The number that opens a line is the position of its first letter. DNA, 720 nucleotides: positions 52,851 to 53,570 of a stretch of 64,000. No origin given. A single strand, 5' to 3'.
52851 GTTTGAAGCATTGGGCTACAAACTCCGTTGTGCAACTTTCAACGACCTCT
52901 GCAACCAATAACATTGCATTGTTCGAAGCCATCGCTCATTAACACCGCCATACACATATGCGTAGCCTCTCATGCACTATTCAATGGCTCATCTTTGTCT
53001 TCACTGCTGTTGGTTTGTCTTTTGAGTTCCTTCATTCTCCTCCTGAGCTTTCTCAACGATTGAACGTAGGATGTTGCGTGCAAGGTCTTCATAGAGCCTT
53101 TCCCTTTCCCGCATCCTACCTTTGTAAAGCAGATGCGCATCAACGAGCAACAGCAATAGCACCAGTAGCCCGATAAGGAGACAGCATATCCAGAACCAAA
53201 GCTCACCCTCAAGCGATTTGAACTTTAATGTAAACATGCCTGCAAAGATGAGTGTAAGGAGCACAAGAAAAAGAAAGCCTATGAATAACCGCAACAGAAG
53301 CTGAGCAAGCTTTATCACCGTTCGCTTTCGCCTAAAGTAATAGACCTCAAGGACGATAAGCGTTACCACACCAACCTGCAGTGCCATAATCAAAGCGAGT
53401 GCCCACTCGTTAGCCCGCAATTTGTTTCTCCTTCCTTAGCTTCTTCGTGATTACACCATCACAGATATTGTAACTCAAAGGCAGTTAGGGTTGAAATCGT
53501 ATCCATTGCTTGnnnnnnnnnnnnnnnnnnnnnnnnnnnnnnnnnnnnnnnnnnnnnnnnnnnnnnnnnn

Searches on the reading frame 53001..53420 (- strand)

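Call 3: search_protein_families(library=pfam, proteins=[window:53001-53420:-], max_evalue=0.01)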
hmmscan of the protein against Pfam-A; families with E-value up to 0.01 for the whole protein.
window:53001-53420:- (139 aa): 2 families
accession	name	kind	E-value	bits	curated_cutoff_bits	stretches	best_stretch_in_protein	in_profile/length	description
PF03706.18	LPG_synthase_TM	-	0.0057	16.6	33.4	1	26-116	95-184/302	Lysylphosphatidylglycerol synthase TM region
PF00003.28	7tm_3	-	0.0081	16.3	33.5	0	7-92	8-92/251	7 transmembrane sweet-taste receptor of 3 GCPR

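Call 4: search_protein_families(library=ncbifam, proteins=[window:53001-53420:-], max_evalue=0.01)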
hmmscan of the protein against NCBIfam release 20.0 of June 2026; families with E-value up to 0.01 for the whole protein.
window:53001-53420:- (139 aa): 0 families
